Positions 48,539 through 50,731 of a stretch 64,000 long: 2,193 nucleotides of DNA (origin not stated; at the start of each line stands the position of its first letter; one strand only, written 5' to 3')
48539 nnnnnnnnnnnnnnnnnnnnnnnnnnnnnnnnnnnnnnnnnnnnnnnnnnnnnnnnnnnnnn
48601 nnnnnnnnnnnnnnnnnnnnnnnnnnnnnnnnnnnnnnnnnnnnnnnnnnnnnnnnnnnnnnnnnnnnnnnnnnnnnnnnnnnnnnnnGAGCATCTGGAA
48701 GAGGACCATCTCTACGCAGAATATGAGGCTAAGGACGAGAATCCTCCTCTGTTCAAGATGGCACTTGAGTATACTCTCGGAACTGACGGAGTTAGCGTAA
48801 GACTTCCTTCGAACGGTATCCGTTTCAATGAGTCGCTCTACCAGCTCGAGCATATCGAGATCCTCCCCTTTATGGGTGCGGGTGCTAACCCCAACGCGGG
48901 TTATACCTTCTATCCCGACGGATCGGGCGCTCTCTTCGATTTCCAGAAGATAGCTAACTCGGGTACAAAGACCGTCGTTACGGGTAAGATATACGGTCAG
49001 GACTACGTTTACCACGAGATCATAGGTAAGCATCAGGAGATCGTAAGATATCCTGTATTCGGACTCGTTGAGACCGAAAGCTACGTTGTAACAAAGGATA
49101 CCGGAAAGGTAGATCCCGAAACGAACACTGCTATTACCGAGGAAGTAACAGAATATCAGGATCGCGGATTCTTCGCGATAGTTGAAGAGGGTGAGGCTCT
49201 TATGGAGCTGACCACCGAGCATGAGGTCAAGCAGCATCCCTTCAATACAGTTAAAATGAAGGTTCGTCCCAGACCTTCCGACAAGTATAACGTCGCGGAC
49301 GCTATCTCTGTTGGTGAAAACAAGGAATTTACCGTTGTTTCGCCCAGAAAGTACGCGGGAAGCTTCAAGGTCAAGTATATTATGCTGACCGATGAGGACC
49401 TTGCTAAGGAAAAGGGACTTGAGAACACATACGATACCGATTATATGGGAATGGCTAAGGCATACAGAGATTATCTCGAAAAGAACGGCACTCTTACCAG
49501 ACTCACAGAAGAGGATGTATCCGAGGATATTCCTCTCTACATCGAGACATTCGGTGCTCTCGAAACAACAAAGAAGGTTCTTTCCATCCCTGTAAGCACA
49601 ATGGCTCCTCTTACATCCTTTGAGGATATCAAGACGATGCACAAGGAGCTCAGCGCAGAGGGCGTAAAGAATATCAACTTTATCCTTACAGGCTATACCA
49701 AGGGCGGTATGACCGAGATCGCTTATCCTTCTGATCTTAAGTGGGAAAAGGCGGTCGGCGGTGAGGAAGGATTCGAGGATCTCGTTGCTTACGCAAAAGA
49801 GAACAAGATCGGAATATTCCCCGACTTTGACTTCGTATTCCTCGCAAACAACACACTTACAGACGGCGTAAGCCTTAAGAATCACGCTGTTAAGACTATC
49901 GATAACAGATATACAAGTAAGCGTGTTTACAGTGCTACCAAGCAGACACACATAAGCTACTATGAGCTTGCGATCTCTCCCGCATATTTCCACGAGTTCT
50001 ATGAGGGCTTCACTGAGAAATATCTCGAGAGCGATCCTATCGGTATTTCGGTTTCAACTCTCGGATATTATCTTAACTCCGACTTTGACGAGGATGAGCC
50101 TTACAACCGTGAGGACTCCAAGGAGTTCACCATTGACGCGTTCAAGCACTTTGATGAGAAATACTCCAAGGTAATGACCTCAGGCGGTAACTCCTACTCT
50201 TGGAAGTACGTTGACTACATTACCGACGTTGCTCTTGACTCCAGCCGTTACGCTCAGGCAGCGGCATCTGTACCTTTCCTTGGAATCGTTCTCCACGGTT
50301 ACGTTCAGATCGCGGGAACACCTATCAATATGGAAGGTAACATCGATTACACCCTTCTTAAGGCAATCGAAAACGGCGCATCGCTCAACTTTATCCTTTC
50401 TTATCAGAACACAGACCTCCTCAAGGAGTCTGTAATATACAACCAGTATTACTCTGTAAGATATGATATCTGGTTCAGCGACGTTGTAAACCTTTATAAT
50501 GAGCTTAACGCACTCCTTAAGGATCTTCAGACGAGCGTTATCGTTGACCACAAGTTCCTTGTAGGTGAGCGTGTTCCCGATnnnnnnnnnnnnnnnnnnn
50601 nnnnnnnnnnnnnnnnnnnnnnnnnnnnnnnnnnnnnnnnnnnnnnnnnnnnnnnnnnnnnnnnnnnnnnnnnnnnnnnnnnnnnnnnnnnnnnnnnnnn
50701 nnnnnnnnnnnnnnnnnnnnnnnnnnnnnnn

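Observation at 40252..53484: Seven-gene cassette: one giant CBM-fused binding protein, two permease pairs, an NHL/TPR/Yip1 membrane protein and a 1196-aa secreted protein, with no ATPase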

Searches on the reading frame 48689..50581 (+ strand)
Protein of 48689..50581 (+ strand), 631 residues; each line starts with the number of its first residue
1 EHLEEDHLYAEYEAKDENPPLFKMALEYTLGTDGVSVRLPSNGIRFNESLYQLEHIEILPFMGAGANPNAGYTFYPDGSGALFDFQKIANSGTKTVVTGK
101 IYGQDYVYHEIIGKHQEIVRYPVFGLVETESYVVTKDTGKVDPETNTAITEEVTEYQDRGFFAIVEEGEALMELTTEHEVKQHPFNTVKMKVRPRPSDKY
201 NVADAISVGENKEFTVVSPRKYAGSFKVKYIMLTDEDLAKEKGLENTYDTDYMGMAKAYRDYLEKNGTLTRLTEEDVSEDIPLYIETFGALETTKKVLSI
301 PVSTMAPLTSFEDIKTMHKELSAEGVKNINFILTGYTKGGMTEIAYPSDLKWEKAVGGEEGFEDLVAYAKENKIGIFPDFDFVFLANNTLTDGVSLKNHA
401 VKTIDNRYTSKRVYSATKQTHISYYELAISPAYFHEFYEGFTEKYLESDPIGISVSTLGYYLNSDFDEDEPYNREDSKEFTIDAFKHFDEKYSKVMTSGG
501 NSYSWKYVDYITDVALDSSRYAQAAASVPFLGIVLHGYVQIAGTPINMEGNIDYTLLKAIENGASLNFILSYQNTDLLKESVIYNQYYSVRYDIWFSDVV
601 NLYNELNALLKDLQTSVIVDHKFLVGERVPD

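Call 57: search_dna_similar(query=window:48701-50560:+, collection=plasmids, mode=protein, max_evalue=0.001, max_rows=20)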
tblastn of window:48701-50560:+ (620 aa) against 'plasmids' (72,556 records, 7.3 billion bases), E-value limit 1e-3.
Records with a match: 2; places in all: 2; records where one place covers at least 80% of the query: 2.
Best place of each record, by identity: <60% 2.
By first word of the organism name: Butyrivibrio 1; Paenibacillus 1.
By predicted mobility (MOB-suite, as given by PLSDB): non-mobilizable 2.
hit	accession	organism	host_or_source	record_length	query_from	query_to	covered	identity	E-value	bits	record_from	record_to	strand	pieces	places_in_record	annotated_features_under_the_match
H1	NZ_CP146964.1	Butyrivibrio fibrisolvens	Bovinae,Bovine rumen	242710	14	620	98%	26.8%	7e-52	200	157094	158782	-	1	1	DUF5696 domain-containing protein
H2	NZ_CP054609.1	Paenibacillus cellulosilyticus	cell culture,soil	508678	18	620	97%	23.3%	1e-24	117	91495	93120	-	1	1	DUF5696 domain-containing protein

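Call 58: get_annotated_region(hit=H1, flank=12000)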
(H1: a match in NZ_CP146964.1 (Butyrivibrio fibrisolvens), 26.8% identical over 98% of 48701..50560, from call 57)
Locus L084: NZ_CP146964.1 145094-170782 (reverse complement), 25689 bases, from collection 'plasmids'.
description: Butyrivibrio fibrisolvens strain D1 plasmid pNP243, complete sequence
organism: Butyrivibrio fibrisolvens (NCBI taxid 831)
taxonomy: Bacteria; Bacillota; Clostridia; Lachnospirales; Lachnospiraceae; Butyrivibrio; Butyrivibrio fibrisolvens
host: -; source: Bovinae,Bovine rumen; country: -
typing (MOB-suite, as given by PLSDB): non-mobilizable
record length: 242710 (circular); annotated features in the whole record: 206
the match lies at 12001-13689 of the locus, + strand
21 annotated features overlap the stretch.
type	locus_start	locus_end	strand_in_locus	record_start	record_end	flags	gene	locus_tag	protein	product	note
CDS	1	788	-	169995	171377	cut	-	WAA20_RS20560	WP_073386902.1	response regulator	GO:0000160 - phosphorelay signal transduction system [Evidence IEA]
CDS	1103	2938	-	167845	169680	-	-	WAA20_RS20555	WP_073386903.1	histidine kinase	GO:0000160 - phosphorelay signal transduction system [Evidence IEA]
CDS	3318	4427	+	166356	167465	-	-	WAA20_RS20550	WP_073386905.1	glycoside hydrolase family 43 protein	-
CDS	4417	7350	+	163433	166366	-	-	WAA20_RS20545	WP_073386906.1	extracellular solute-binding protein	-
CDS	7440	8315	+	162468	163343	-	-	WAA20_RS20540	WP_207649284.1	sugar ABC transporter permease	-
CDS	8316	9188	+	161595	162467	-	-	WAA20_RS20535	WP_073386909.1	carbohydrate ABC transporter permease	GO:0008643 - carbohydrate transport [Evidence IEA]; GO:0055085 - transmembrane transport [Evidence IEA]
CDS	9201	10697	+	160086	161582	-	-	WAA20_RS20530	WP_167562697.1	NHL repeat-containing protein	-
CDS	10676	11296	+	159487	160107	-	-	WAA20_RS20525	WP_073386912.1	YIP1 family protein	-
CDS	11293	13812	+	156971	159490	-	-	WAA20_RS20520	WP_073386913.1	DUF5696 domain-containing protein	-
CDS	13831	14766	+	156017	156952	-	-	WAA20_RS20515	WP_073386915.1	sugar ABC transporter permease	-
CDS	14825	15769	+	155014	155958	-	-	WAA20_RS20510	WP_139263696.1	carbohydrate ABC transporter permease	GO:0008643 - carbohydrate transport [Evidence IEA]; GO:0055085 - transmembrane transport [Evidence IEA]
CDS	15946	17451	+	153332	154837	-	-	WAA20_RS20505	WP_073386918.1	extracellular solute-binding protein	-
CDS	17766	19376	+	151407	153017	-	-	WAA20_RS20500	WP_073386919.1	extracellular solute-binding protein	-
CDS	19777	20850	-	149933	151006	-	-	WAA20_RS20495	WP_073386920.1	J domain-containing protein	-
CDS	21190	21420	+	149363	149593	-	-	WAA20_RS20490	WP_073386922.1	hypothetical protein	-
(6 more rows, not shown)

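Call 59: get_annotated_region(hit=H2, flank=12000)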
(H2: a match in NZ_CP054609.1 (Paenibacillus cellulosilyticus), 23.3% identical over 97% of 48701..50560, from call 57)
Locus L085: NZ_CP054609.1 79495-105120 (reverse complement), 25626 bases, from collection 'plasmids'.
description: Paenibacillus cellulosilyticus strain KACC 14175 plasmid unnamed1, complete sequence
organism: Paenibacillus cellulosilyticus (NCBI taxid 375489)
taxonomy: Bacteria; Bacillota; Bacilli; Bacillales; Paenibacillaceae; Paenibacillus; Paenibacillus cellulosilyticus
host: -; source: cell culture,soil; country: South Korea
typing (MOB-suite, as given by PLSDB): non-mobilizable
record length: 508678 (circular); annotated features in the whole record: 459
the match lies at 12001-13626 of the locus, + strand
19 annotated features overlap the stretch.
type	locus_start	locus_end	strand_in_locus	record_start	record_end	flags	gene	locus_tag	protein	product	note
CDS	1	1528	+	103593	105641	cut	recG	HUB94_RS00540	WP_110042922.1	ATP-dependent DNA helicase RecG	GO:0006310 - DNA recombination [Evidence IEA]; GO:0006281 - DNA repair [Evidence IEA]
CDS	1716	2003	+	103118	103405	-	-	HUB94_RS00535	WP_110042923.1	stage VI sporulation protein F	-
CDS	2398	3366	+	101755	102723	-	-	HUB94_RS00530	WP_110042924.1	aldo/keto reductase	-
CDS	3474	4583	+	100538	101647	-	ugpC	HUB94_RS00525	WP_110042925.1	sn-glycerol-3-phosphate ABC transporter ATP-binding protein UgpC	-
CDS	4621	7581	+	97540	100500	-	-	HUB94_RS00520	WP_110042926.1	extracellular solute-binding protein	-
CDS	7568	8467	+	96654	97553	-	-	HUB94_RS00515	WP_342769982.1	sugar ABC transporter permease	-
CDS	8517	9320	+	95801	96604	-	-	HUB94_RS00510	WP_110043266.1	carbohydrate ABC transporter permease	GO:0008643 - carbohydrate transport [Evidence IEA]; GO:0055085 - transmembrane transport [Evidence IEA]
CDS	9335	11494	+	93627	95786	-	-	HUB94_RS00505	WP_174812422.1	YIP1 family protein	-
CDS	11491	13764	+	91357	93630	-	-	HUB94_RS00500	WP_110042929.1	DUF5696 domain-containing protein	-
CDS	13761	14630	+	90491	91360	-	-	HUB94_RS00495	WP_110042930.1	sugar ABC transporter permease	-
CDS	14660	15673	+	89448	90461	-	-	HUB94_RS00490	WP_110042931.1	carbohydrate ABC transporter permease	GO:0008643 - carbohydrate transport [Evidence IEA]; GO:0055085 - transmembrane transport [Evidence IEA]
CDS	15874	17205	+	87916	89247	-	-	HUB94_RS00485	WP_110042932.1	LLM class flavin-dependent oxidoreductase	-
CDS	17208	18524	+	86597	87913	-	-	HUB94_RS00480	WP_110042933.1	LLM class flavin-dependent oxidoreductase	-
CDS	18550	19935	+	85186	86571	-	-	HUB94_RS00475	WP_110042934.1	extracellular solute-binding protein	-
CDS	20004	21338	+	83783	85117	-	-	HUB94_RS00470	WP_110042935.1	LLM class flavin-dependent oxidoreductase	-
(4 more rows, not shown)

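Call 66: find_homologous_proteins(query=A5, max_evalue=0.00001)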
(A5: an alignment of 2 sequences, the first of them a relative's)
Query A5 (2 sequences) (839 aa, profile of the alignment): 314 proteins with E <= 0.00001 among 8000 candidates; the best 120 are listed.
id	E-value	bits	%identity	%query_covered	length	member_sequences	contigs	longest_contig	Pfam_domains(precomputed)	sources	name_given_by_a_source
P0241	0.0e+0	1477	91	99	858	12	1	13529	PF18952.7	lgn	-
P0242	0.0e+0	1290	78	100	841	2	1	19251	PF18952.7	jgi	-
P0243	0.0e+0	1249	74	99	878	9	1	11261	PF18952.7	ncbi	-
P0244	0.0e+0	1055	61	100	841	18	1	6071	PF18952.7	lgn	-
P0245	7.0e-275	932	54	98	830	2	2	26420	PF18952.7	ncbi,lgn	-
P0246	6.6e-267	906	53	99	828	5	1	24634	PF18952.7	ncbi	-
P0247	3.0e-257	874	51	98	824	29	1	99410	PF18952.7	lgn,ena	-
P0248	2.8e-256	871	52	98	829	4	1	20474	PF18952.7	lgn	-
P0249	9.1e-250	849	51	98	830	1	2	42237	PF18952.7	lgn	-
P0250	6.8e-247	840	50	98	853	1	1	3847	PF18952.7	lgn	-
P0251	1.9e-246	838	52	95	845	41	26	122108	PF18952.7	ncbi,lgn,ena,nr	nr:DUF5696 domain-containing protein [uncultured Acetatifactor sp.]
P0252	1.1e-245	836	49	100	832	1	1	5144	PF18952.7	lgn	-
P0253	1.7e-245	835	50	97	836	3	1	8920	PF18952.7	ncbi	-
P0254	1.5e-242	825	51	98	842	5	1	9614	PF18952.7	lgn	-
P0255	5.0e-239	814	49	99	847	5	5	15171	PF18952.7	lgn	-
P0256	1.8e-238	812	48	100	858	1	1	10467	PF18952.7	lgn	-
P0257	3.7e-238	811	47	98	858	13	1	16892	PF18952.7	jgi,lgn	jgi:hypothetical protein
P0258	1.3e-237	809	49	99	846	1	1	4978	PF18952.7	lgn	-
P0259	9.5e-235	800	49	97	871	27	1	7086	PF18952.7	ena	-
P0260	2.5e-234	798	49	95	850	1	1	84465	PF18952.7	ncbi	-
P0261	5.1e-234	797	49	99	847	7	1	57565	PF18952.7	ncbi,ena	-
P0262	1.6e-233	796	50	99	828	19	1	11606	PF18952.7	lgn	-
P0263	3.5e-233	794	50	97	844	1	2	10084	PF18952.7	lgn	-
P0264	3.5e-232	791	48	99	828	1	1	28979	PF18952.7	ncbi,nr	ncbi:MAG: DUF5696 domain-containing protein [Firmicutes bacterium]|nr:DUF5696 domain-containing prot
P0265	5.0e-231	787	49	94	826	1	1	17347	PF18952.7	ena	-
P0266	9.1e-230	783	49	94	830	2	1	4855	PF18952.7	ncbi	-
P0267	1.2e-229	783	48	99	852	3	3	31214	PF18952.7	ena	-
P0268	1.4e-229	783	46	98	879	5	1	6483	PF18952.7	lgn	-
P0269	2.5e-229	782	50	95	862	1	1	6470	PF18952.7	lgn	-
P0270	2.7e-229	782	48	99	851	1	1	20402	PF18952.7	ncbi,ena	-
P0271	2.7e-229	782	48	95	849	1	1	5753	PF18952.7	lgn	-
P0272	3.0e-229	781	50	94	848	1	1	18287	PF18952.7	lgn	-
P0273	3.1e-229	781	48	98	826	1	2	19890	PF18952.7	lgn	-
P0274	4.4e-228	778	47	95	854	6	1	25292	PF18952.7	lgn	-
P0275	7.0e-228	777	48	99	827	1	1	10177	PF18952.7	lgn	-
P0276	1.4e-227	776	49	94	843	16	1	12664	PF18952.7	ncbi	-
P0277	1.7e-227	776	47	96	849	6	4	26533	PF18952.7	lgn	-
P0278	3.0e-227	775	46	100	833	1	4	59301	PF18952.7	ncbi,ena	-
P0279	9.4e-227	773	46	96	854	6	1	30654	PF18952.7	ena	-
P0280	1.0e-226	773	47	94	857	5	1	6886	PF18952.7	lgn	-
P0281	2.0e-226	772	48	95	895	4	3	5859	PF18952.7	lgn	-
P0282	3.5e-226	771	46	99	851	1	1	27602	PF18952.7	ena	-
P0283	2.2e-225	769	46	98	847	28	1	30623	PF18952.7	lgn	-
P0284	3.7e-225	768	47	94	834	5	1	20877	PF18952.7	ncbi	-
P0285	1.9e-224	766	48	97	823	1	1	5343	PF18952.7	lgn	-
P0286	4.3e-224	764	47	94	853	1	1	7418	PF18952.7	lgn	-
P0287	6.3e-224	764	46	99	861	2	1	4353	PF18952.7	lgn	-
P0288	6.7e-224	764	47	95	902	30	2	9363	PF18952.7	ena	-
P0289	2.4e-223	762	48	96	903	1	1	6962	PF18952.7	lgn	-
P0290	2.7e-223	762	45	99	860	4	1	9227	PF18952.7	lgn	-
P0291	2.2e-222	759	46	99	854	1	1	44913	PF18952.7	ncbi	ncbi:MAG: DUF5696 domain-containing protein [Roseburia sp.]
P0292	2.6e-222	759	46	99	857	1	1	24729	PF18952.7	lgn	-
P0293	1.0e-221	757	47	98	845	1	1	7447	PF18952.7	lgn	-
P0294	4.4e-221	754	44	98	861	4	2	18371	PF18952.7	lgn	-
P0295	8.7e-221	753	46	95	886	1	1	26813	PF18952.7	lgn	-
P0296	2.3e-220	752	47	98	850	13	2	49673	PF18952.7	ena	-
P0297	1.0e-219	750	45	99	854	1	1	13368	PF18952.7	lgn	-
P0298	7.6e-219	747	44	98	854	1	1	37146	PF18952.7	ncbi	-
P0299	8.1e-219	747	47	98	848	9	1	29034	PF18952.7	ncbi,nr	ncbi:MAG: hypothetical protein IKS11_06060 [Lachnospiraceae bacterium]|nr:hypothetical protein [Lach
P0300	1.0e-218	747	47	96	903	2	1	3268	PF18952.7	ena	-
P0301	2.4e-218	745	46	99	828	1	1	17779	PF18952.7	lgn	-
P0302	3.3e-218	745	44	98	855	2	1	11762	PF18952.7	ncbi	-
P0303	5.5e-218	744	46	95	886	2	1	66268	PF18952.7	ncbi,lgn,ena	-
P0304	7.2e-218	744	44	98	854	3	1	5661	PF18952.7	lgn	-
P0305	1.1e-217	743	51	86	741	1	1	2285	PF18952.7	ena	-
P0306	6.6e-217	741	46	94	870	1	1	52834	PF18952.7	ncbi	-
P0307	6.3e-212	724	44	98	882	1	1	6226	PF18952.7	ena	-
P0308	1.9e-211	723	45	95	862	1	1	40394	PF18952.7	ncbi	-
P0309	2.8e-211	722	45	94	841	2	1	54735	PF18952.7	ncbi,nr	ncbi:MAG: hypothetical protein K6G60_05720 [Lachnospiraceae bacterium]|nr:hypothetical protein [Lach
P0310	4.4e-211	721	44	99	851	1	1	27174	PF18952.7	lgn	-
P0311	9.1e-211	720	44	95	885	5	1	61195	PF18952.7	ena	-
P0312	3.7e-210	718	42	99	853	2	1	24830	PF18952.7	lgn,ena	-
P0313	1.5e-209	716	44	99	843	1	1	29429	PF18952.7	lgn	-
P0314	3.1e-209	715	42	99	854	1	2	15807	PF18952.7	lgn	-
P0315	3.7e-206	705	44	94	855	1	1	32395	PF18952.7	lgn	-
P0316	2.3e-204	699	41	99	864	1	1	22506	PF18952.7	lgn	-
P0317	5.7e-204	698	41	99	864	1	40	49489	PF18952.7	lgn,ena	-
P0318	9.4e-204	697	41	98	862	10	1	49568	PF18952.7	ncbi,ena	-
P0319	1.1e-203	697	41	99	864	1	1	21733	PF18952.7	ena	-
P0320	2.3e-203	696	41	99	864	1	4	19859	PF18952.7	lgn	-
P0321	3.6e-203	695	42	95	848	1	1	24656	PF18952.7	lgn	-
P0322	4.8e-203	695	42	95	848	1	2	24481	PF18952.7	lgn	-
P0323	9.8e-203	694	45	94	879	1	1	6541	PF18952.7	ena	-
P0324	1.1e-202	694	42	95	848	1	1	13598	PF18952.7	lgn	-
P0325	2.1e-202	693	42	95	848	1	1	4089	PF18952.7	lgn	-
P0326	4.2e-202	692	42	94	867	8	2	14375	PF18952.7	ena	-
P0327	4.4e-202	692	42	99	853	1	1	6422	PF18952.7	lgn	-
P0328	2.0e-201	689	42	95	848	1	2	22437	PF18952.7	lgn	-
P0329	7.5e-201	688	43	94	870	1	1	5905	PF18952.7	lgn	-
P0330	1.2e-197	677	41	98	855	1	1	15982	PF18952.7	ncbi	-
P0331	2.3e-197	676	40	98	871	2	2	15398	PF18952.7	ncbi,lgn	-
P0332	9.6e-197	674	41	97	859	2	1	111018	PF18952.7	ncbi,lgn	-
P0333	1.1e-196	674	40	98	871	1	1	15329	PF18952.7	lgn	-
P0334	6.8e-196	671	40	98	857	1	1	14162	PF18952.7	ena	-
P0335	1.2e-194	667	43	94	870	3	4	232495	PF18952.7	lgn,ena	-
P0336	3.9e-194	665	42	94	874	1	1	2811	PF18952.7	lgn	-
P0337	1.1e-193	664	40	98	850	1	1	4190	PF18952.7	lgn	-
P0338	3.4e-192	659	41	94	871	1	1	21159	PF18952.7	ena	-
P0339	2.7e-170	586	36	98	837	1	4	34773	PF18952.7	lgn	-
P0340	7.2e-161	555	36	94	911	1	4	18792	PF18952.7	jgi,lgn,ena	-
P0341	1.3e-160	554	36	94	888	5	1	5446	PF18952.7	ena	-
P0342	3.6e-160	553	35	94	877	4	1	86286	PF18952.7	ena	-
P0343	3.1e-159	550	33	94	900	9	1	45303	PF18952.7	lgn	-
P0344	5.9e-155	536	35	94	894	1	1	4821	PF18952.7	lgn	-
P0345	5.9e-154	532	35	94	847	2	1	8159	PF18952.7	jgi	-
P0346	1.1e-153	531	35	97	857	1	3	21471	PF18952.7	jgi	jgi:hypothetical protein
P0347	2.3e-153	530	36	95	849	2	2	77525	PF18952.7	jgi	jgi:hypothetical protein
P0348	5.0e-153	529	34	94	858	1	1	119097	PF18952.7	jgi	jgi:hypothetical protein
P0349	1.1e-152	528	33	95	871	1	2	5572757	PF18952.7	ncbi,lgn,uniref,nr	ncbi:DUF5696 domain-containing protein [Paenibacillus aceti]|uniref:Uncharacterized protein n=1 Tax=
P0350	1.4e-151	524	34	96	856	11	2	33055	PF18952.7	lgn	-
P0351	3.5e-151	523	35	95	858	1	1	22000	PF18952.7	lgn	-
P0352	6.1e-151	522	34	94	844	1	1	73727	PF18952.7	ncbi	-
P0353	1.1e-150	522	34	95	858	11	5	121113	PF18952.7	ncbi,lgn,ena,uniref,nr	ncbi:DUF5696 domain-containing protein [uncultured Paenibacillus sp.]|uniref:DUF5696 domain-containi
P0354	3.4e-150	520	34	94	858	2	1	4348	PF18952.7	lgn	-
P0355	4.6e-150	519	35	94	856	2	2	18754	PF18952.7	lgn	-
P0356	4.8e-150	519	34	98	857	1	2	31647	PF18952.7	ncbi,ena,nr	ncbi:MAG TPA: hypothetical protein IAA29_17390 [Candidatus Paenibacillus intestinavium]|nr:hypotheti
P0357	7.0e-150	519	34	95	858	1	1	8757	PF18952.7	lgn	-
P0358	1.4e-149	518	34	95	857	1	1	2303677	PF18952.7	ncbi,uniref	ncbi:DUF5696 domain-containing protein [Gorillibacterium sp. sgz500922]|uniref:DUF5696 domain-contai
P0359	2.0e-149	517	35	94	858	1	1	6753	PF18952.7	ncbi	ncbi:MAG TPA: DUF5696 domain-containing protein [Bacilli bacterium]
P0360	2.5e-149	517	34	94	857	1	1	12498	PF18952.7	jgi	jgi:hypothetical protein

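Call 67: find_encoding_contigs(protein=P0349, flank=10000, max_places=1)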
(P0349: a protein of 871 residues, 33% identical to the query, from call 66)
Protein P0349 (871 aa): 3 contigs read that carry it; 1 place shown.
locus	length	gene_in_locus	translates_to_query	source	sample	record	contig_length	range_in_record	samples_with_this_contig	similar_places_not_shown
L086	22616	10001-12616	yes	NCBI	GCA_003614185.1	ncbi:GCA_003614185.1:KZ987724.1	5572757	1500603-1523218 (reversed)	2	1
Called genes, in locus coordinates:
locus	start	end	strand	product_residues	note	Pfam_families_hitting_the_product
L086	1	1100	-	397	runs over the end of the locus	PF05598:DUF772, PF01609:DDE_Tnp_1, PF13751:DDE_Tnp_1_6 (weak)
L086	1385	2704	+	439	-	PF01547:SBP_bac_1, PF13416:SBP_bac_8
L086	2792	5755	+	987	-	PF01547:SBP_bac_1, PF13416:SBP_bac_8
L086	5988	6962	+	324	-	PF00528:BPD_transp_1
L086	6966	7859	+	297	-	PF00528:BPD_transp_1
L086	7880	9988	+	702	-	PF01436:NHL (faint), PF08450:SGL (weak), PF04893:Yip1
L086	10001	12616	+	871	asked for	PF18952:DUF5696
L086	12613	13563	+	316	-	-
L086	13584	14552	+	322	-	PF00528:BPD_transp_1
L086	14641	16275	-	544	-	PF13416:SBP_bac_8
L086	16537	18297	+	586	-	PF00512:HisKA, PF02518:HATPase_c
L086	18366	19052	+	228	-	PF00072:Response_reg, PF00486:Trans_reg_C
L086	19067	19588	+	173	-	PF01066:CDP-OH_P_transf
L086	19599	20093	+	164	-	PF09335:VTT_dom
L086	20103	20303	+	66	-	-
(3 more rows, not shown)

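Call 68: find_encoding_contigs(protein=P0358, flank=10000, max_places=1)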
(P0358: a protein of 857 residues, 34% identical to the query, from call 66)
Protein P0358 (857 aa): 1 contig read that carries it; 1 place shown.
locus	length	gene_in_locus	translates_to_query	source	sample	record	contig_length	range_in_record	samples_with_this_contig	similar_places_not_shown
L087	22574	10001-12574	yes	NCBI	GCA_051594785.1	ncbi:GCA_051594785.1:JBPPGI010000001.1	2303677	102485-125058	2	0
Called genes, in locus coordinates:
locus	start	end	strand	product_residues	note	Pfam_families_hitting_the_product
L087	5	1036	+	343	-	PF00356:LacI, PF00532:Peripla_BP_1, PF13377:Peripla_BP_3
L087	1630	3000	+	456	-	-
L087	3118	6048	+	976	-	PF01547:SBP_bac_1, PF13416:SBP_bac_8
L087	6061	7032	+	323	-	PF00528:BPD_transp_1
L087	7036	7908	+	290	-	PF00528:BPD_transp_1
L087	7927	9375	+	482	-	PF08450:SGL (weak), PF01436:NHL (weak)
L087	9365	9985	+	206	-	PF04893:Yip1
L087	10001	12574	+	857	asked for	PF18952:DUF5696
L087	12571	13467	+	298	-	PF00528:BPD_transp_1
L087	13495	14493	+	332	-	PF00528:BPD_transp_1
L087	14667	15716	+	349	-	PF02156:Glyco_hydro_26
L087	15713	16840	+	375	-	PF13472:Lipase_GDSL_2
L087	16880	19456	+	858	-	PF22666:Glyco_hydro_2_N2, PF00703:Glyco_hydro_2 (weak), PF17786:Mannosidase_ig, PF17753:Ig_mannosidase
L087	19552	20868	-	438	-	PF01966:HD, PF13286:HD_assoc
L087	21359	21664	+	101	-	PF07978:NIPSNAP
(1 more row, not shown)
